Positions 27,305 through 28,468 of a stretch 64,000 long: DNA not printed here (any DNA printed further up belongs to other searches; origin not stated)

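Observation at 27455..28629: AT-rich two-gene islet after mutS: an MNT-type nucleotidyltransferase coupled to a PD-(D/E)XK-like 287-aa protein in place of HepT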

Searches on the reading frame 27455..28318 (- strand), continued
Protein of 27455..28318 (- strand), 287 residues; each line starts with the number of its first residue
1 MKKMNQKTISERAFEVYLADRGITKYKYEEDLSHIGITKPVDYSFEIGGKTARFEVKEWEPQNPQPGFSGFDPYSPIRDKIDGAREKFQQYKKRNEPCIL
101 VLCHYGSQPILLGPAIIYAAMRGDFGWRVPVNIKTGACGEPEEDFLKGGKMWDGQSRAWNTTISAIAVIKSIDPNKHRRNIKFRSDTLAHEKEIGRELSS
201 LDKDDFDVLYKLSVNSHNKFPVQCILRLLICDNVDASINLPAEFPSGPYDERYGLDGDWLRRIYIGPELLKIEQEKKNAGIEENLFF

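Call 36: search_protein_representatives(alignment_id=A1)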
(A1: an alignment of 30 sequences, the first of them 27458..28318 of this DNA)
Query: 30 sequences, 282 profile positions. Proteins with E-value up to 0.001 (for the whole library): 1481; up to 1e-10: 755; up to 1e-30: 276. The best 150 are listed.
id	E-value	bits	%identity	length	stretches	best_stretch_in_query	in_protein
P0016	6.8e-131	452.1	-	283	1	1-282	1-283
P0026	5.1e-113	393.4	-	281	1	4-281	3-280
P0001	4.8e-104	364.0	-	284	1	1-275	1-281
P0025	4.8e-103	360.7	-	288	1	2-272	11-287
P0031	1.5e-95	336.2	-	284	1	2-278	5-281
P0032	3.3e-91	321.9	-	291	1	2-281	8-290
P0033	1.9e-86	306.3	-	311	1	3-275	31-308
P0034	2.6e-80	286.1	-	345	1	3-275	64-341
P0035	5.1e-80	285.1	-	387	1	2-275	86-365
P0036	4.7e-79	282.0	-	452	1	1-271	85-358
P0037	3.6e-77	275.8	-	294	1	3-282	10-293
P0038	1.1e-76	274.2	-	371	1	3-275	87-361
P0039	2.0e-75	270.0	-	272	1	3-267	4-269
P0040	3.5e-75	269.3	-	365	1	4-266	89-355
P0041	2.7e-74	266.4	-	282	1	4-282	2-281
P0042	1.2e-73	264.2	-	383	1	4-276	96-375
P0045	3.1e-71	256.3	-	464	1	3-277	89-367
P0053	7.5e-67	241.9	-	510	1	4-259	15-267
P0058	3.2e-65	236.6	-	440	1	4-272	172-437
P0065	3.6e-62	226.6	-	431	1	6-270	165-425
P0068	9.2e-61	222.0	-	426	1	3-269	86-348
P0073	8.5e-60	218.8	-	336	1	3-260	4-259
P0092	3.5e-56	207.0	-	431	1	3-266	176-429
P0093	4.7e-56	206.5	-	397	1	3-272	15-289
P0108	3.6e-54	200.3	-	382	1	3-267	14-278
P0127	2.9e-51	190.8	-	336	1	5-269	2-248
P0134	1.3e-49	185.4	-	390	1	4-275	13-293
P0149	3.0e-48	180.9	-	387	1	4-261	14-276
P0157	2.1e-47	178.1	-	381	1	4-268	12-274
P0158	3.6e-47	177.4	-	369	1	4-265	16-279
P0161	2.8e-46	174.5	-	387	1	4-265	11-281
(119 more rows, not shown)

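Call 37: search_protein_families(library=pfam, proteins=[P0093, P0108, P0134, P0149, P0157, P0158, P0161, P0053, P0073, P0127], max_evalue=0.01)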
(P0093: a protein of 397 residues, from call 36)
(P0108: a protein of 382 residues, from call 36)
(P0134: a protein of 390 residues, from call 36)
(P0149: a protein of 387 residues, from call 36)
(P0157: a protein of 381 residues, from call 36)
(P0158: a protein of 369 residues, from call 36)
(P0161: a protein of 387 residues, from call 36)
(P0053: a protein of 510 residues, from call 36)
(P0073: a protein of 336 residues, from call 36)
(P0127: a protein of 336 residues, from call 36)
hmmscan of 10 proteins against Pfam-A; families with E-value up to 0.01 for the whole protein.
P0093 (397 aa): 3 families
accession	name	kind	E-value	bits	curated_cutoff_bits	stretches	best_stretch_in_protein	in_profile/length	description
PF01909.29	NTP_transf_2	-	1.6e-08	35.3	21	1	293-336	2-45/93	Nucleotidyltransferase domain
PF18765.7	Polbeta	-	5.6e-06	26.9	26.9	1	298-348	5-55/93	Polymerase beta, Nucleotidyltransferase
PF22600.2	MTPAP-like_central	-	7.1e-05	23.3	27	1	269-336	6-70/139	Poly(A) RNA polymerase, mitochondrial-like, central palm domain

P0108 (382 aa): 3 families
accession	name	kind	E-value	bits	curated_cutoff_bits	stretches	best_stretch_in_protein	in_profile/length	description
PF01909.29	NTP_transf_2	-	3e-10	40.8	21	1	286-344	1-63/93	Nucleotidyltransferase domain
PF18765.7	Polbeta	-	9.3e-08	32.6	26.9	1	295-356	9-72/93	Polymerase beta, Nucleotidyltransferase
PF22600.2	MTPAP-like_central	-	0.0011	19.5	27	1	265-330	8-70/139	Poly(A) RNA polymerase, mitochondrial-like, central palm domain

P0134 (390 aa): 3 families
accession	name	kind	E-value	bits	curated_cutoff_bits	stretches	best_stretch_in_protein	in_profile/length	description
PF01909.29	NTP_transf_2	-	9.7e-10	39.2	21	1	295-363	1-75/93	Nucleotidyltransferase domain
PF18765.7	Polbeta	-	1.8e-07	31.7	26.9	1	299-363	4-70/93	Polymerase beta, Nucleotidyltransferase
PF22600.2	MTPAP-like_central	-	7.5e-05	23.3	27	1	283-338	17-68/139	Poly(A) RNA polymerase, mitochondrial-like, central palm domain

P0149 (387 aa): 3 families
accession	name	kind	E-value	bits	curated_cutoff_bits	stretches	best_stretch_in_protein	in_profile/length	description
PF01909.29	NTP_transf_2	-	1.6e-12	48.1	21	1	292-338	1-47/93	Nucleotidyltransferase domain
PF18765.7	Polbeta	-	1.6e-06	28.6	26.9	1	301-343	9-54/93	Polymerase beta, Nucleotidyltransferase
PF22600.2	MTPAP-like_central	-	0.00079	20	27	1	297-333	31-67/139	Poly(A) RNA polymerase, mitochondrial-like, central palm domain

P0157 (381 aa): 3 families
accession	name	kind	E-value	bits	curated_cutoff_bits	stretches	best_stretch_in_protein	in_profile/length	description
PF01909.29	NTP_transf_2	-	6.6e-10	39.7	21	1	284-351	2-75/93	Nucleotidyltransferase domain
PF18765.7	Polbeta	-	1e-08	35.7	26.9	1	291-380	7-91/93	Polymerase beta, Nucleotidyltransferase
PF22600.2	MTPAP-like_central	-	0.00024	21.7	27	1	270-330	16-73/139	Poly(A) RNA polymerase, mitochondrial-like, central palm domain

P0158 (369 aa): 0 families

P0161 (387 aa): 3 families
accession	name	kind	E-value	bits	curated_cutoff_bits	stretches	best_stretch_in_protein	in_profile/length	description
PF18765.7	Polbeta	-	5e-09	36.7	26.9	1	296-386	5-89/93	Polymerase beta, Nucleotidyltransferase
PF01909.29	NTP_transf_2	-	1.5e-08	35.3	21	1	298-335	8-45/93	Nucleotidyltransferase domain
PF22600.2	MTPAP-like_central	-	0.00028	21.4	27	1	266-334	4-68/139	Poly(A) RNA polymerase, mitochondrial-like, central palm domain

P0053 (510 aa): 0 families

P0073 (336 aa): 0 families

P0127 (336 aa): 0 families

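Call 38: search_protein_families(library=pfam, alignment_id=A2, max_evalue=0.001)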
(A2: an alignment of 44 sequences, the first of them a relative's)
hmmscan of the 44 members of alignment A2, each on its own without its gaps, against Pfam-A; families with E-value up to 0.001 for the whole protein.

A. member 1, L006:4873-5082:+ (69 aa): 0 families

B. families by the number of members that match (of 44 scanned): 27 families (the first 25 are shown)
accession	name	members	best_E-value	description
PF07927.17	HicA_toxin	6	7.1e-19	HicA toxin of bacterial toxin-antitoxin,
PF05635.17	23S_rRNA_IVP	5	5.8e-14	23S rRNA-intervening sequence protein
PF22491.1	DUF6988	2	5.2e-21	Family of unknown function (DUF6988)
PF01149.29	Fapy_DNA_glyco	1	3e-32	Formamidopyrimidine-DNA glycosylase N-terminal domain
PF06831.19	H2TH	1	1.8e-23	Formamidopyrimidine-DNA glycosylase H2TH domain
PF05168.19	HEPN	1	2.1e-21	HEPN domain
PF01936.24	NYN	1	6.1e-20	NYN domain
PF00004.35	AAA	1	3.5e-17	ATPase family associated with various cellular activities (AAA)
PF01381.28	HTH_3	1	3.7e-14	Helix-turn-helix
PF13517.12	FG-GAP_3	1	1.7e-13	FG-GAP-like repeat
PF13560.12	HTH_31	1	6.9e-13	Helix-turn-helix domain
PF17866.7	AAA_lid_6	1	7.9e-13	AAA lid domain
PF04326.19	SLFN_AlbA_2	1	9.3e-11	Schlafen, AlbA_2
PF12844.13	HTH_19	1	5.2e-10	Helix-turn-helix domain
PF21348.3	RGL11_C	1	3.7e-09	Rhamnogalacturonan lyase family 11, C-terminal domain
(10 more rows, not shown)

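Call 39: search_solved_structures(query=A1, max_evalue=10, show_alignments=2)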
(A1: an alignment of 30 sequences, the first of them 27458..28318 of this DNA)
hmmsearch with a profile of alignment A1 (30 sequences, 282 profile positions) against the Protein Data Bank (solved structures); distinct sequences matched with E-value up to 10: 0.

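Call 40: find_encoding_contigs(protein=P0108, flank=3000, max_places=2)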
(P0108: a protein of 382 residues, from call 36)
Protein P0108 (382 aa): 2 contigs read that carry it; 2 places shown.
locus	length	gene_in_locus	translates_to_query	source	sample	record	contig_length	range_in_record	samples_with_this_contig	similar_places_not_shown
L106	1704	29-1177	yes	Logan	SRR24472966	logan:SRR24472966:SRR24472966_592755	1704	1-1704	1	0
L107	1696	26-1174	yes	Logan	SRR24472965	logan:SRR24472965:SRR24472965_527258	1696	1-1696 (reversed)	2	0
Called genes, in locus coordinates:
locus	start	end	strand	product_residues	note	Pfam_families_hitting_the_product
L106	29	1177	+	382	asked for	PF01909:NTP_transf_2, PF18765:Polbeta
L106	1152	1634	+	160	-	PF05168:HEPN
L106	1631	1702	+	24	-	?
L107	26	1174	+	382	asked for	PF01909:NTP_transf_2, PF18765:Polbeta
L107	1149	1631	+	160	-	PF05168:HEPN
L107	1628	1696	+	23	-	?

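Call 41: find_encoding_contigs(protein=P0134, flank=3000, max_places=2)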
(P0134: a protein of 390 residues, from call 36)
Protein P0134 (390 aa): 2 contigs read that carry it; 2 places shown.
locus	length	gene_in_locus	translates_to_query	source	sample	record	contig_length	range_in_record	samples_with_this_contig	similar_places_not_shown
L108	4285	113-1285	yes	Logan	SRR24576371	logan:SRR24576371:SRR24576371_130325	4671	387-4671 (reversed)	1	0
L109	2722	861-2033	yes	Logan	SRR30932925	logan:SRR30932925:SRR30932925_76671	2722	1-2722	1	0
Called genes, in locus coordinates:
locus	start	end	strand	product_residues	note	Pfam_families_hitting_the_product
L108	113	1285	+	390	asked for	PF01909:NTP_transf_2, PF18765:Polbeta (weak)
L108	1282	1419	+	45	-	-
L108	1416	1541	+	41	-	-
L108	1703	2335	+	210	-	PF12867:DinB_2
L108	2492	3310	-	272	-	-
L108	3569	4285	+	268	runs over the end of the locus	PF01242:PTPS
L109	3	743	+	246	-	?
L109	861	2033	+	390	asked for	PF01909:NTP_transf_2, PF18765:Polbeta (weak)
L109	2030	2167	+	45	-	-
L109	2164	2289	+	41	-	-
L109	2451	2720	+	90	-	?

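Call 42: find_encoding_contigs(protein=P0149, flank=3000, max_places=2)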
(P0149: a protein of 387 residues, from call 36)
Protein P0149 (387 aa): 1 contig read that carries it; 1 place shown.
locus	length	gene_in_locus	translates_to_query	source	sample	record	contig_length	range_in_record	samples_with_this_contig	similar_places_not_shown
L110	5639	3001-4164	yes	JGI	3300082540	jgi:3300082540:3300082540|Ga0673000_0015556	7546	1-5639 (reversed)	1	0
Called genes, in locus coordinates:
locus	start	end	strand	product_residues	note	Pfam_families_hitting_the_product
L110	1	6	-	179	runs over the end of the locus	-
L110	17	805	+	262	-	PF01791:DeoC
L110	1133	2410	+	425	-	PF02403:Seryl_tRNA_N, PF00587:tRNA-synt_2b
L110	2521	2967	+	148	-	PF02861:Clp_N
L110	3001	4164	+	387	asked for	PF01909:NTP_transf_2, PF18765:Polbeta (weak)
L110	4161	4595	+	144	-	PF05168:HEPN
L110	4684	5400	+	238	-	-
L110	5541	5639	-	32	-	?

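Call 43: find_encoding_contigs(protein=P0161, flank=3000, max_places=2)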
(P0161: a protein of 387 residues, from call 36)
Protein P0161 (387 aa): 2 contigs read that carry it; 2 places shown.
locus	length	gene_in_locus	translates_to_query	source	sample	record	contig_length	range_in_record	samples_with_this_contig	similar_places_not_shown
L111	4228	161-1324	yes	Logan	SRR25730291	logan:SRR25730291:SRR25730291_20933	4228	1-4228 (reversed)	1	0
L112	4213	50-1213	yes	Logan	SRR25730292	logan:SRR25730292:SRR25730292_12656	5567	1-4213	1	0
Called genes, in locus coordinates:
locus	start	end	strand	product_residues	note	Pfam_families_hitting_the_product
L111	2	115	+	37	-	?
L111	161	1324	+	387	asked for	PF01909:NTP_transf_2, PF18765:Polbeta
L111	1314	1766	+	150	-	PF05168:HEPN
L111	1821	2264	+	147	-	PF24463:DUF7577 (weak)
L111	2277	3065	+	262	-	PF23441:SDR, PF00106:adh_short, PF08659:KR, PF13561:adh_short_C2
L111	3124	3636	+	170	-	PF05163:DinB, PF12867:DinB_2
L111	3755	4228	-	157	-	?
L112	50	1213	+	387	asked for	PF01909:NTP_transf_2, PF18765:Polbeta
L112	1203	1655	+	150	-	PF05168:HEPN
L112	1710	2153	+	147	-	PF24463:DUF7577 (weak)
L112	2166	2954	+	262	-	PF23441:SDR, PF00106:adh_short, PF08659:KR, PF13561:adh_short_C2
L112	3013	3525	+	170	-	PF05163:DinB, PF12867:DinB_2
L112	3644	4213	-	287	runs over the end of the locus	PF01839:FG-GAP (faint), PF13517:FG-GAP_3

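Call 44: search_protein_families(library=pfam, proteins=[P0036, P0045, P0068, P0058, P0065, P0092, P0035, P0042, P0029, P0030], max_evalue=1)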
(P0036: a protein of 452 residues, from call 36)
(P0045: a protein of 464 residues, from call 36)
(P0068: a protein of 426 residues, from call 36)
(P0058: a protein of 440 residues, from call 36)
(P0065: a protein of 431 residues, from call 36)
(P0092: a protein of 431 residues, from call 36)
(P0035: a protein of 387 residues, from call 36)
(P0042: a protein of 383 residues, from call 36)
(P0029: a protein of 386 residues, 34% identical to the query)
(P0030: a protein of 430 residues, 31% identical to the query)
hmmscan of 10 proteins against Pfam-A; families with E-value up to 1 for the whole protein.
P0036 (452 aa): 0 families

P0045 (464 aa): 1 family
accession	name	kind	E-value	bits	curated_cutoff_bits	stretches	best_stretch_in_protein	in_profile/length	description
PF21173.2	DksA-like_N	-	0.046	14.2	27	1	332-372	7-47/65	DnaK suppressor protein-like, N-terminal domain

P0068 (426 aa): 1 family
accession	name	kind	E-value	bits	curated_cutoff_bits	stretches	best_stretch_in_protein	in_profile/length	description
PF18929.5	DUF5678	-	0.0018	18.5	23.2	1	377-415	6-45/49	Family of unknown function (DUF5678)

P0058 (440 aa): 1 family
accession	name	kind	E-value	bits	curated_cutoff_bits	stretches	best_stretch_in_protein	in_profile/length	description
PF01430.24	HSP33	-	0.064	13.1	21.4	1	58-115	212-269/273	Hsp33 protein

P0065 (431 aa): 6 families
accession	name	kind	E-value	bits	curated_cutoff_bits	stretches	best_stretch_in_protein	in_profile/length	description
PF22785.1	Tc-R-P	-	1.2e-07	32.7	27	1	38-126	22-103/106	Polymorphic toxin system, DSP-PTPase phosphatase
PF05706.17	CDKN3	-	1.8e-06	28.2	20.7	1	34-128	66-159/168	Cyclin-dependent kinase inhibitor 3 (CDKN3)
PF22784.1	PTP-SAK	-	5.3e-05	23.7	27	1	30-135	22-120/153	Swiss Army Knife protein, DSP-PTPase phosphatase domain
PF00782.25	DSPc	-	0.0017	18.6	33.5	1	65-149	36-121/133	Dual specificity phosphatase, catalytic domain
PF00102.32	Y_phosphatase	-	0.029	14.5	20.9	1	77-126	143-193/234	Protein-tyrosine phosphatase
PF25804.1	SYNE3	-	0.07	14.1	30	1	137-181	19-63/83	Nesprin-3 domain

P0092 (431 aa): 1 family
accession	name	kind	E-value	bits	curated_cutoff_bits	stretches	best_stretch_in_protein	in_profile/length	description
PF17275.7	DUF5340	-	0.19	12.3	27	1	325-354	31-60/70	Family of unknown function (DUF5340)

P0035 (387 aa): 0 families

P0042 (383 aa): 0 families

P0029 (386 aa): 0 families

P0030 (430 aa): 6 families
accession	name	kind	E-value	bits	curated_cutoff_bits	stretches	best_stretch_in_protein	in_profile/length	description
PF22785.1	Tc-R-P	-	2e-07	31.9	27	1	30-129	14-106/106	Polymorphic toxin system, DSP-PTPase phosphatase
PF05706.17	CDKN3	-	1.4e-05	25.3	20.7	1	35-129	67-160/168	Cyclin-dependent kinase inhibitor 3 (CDKN3)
PF22784.1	PTP-SAK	-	0.00049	20.6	27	1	38-134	30-119/153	Swiss Army Knife protein, DSP-PTPase phosphatase domain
PF10096.14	DUF2334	-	0.0042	17.1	26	1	57-108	18-72/203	Uncharacterized protein conserved in bacteria (DUF2334)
PF00782.25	DSPc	-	0.017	15.4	33.5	1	92-142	63-114/133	Dual specificity phosphatase, catalytic domain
PF00102.32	Y_phosphatase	-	0.093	12.8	20.9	1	77-123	143-190/234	Protein-tyrosine phosphatase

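Call 61: search_protein_families(library=pfam, alignment_id=A3, max_evalue=0.001)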
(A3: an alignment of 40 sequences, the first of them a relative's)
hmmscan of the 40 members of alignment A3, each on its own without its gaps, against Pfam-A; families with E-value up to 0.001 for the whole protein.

A. member 1, L007:1842-2123:+ (93 aa): 1 family
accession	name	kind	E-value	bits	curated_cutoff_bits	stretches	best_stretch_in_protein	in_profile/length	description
PF02604.26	PhdYeFM_antitox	-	0.00071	19.7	29.8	1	15-43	17-47/74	Antitoxin Phd_YefM, type II toxin-antitoxin system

B. families by the number of members that match (of 40 scanned): 45 families (the first 25 are shown)
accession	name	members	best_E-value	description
PF13932.14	SAM_GIDA_C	8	2.5e-27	tRNA modifying enzyme MnmG/GidA C-terminal helical bundle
PF21680.2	GIDA_C_1st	8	5.1e-14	tRNA modifying enzyme MnmG/GidA C-terminal helical domain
PF01134.28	GIDA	7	7.5e-174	Glucose inhibited division protein A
PF12831.13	FAD_oxidored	5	1.9e-08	FAD dependent oxidoreductase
PF07992.20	Pyr_redox_2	5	5.3e-06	Pyridine nucleotide-disulphide oxidoreductase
PF00890.30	FAD_binding_2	4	1.5e-05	FAD binding domain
PF01262.27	AlaDh_PNT_C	4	0.00036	Alanine dehydrogenase/PNT, C-terminal domain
PF00330.25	Aconitase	1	7.4e-102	Aconitase family (aconitate hydratase)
PF00152.25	tRNA-synt_2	1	6.1e-100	tRNA synthetases class II (D, K and N)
PF00118.29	Cpn60_TCP1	1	4.9e-80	TCP-1/cpn60 chaperonin family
PF08502.15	LeuA_dimer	1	1e-41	LeuA allosteric (dimerisation) domain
PF04471.18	Mrr_cat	1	2e-34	Restriction endonuclease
PF14338.12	Mrr_N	1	1.9e-29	Mrr N-terminal domain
PF13414.12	TPR_11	1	1.9e-25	TPR repeat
PF02938.19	GAD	1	5.5e-25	GAD domain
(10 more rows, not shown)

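Call 62: fold_search(model_id=the predicted structure, library=viral)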
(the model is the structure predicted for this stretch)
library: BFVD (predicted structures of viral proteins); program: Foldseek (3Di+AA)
matches with E <= 10: 457; with E <= 0.001: 0
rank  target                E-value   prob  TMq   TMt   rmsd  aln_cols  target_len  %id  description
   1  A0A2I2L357            2.2e-03  1.00  0.24  0.17   6.7       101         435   16  Uncharacterized protein [Orpheovirus IHUMI-LCC2]
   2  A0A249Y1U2            5.3e-03  0.97  0.21  0.18   8.8       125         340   21  (no name in the UniProt tables at hand)
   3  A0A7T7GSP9            6.4e-03  1.00  0.24  0.21   6.8       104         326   19  (no name in the UniProt tables at hand)
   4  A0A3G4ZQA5            8.2e-03  1.00  0.24  0.14   6.6       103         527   14  DUF2726 domain-containing protein [Barrevirus sp.]
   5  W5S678                1.2e-02  0.99  0.23  0.24   4.9       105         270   17  Group I intron putative endonuclease [Pithovirus sibericum]
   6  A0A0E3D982            1.2e-02  0.99  0.24  0.22   7.0       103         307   18  Uncharacterized protein [Bacillus phage BCP8-2]
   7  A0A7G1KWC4            1.5e-02  0.63  0.21  0.20  18.1       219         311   15  (no name in the UniProt tables at hand)
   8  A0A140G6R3            1.8e-02  1.00  0.24  0.46   5.3        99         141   13  HNH endonuclease [Arthrobacter phage Kitkat]
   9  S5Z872                2.1e-02  0.94  0.23  0.21   8.8       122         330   16  Uncharacterized protein [Bacillus phage Troll]
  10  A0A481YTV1            2.1e-02  0.28  0.17  0.21  18.8       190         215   15  Capsule synthesis protein [Marseillevirus LCMAC101]
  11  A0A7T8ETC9            2.5e-02  0.98  0.24  0.26   5.6       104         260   12  (no name in the UniProt tables at hand)
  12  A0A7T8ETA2            2.5e-02  0.98  0.23  0.18   6.1       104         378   14  (no name in the UniProt tables at hand)
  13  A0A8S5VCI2            2.7e-02  0.99  0.26  0.19   4.5       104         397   13  Restriction enzyme [Siphoviridae sp. ctDXu9]
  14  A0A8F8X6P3            2.7e-02  0.60  0.23  0.18  20.1       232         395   16  (no name in the UniProt tables at hand)
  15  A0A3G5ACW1            2.7e-02  0.33  0.22  0.18  17.1       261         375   14  C2H2-type domain-containing protein [Hyperionvirus sp.]
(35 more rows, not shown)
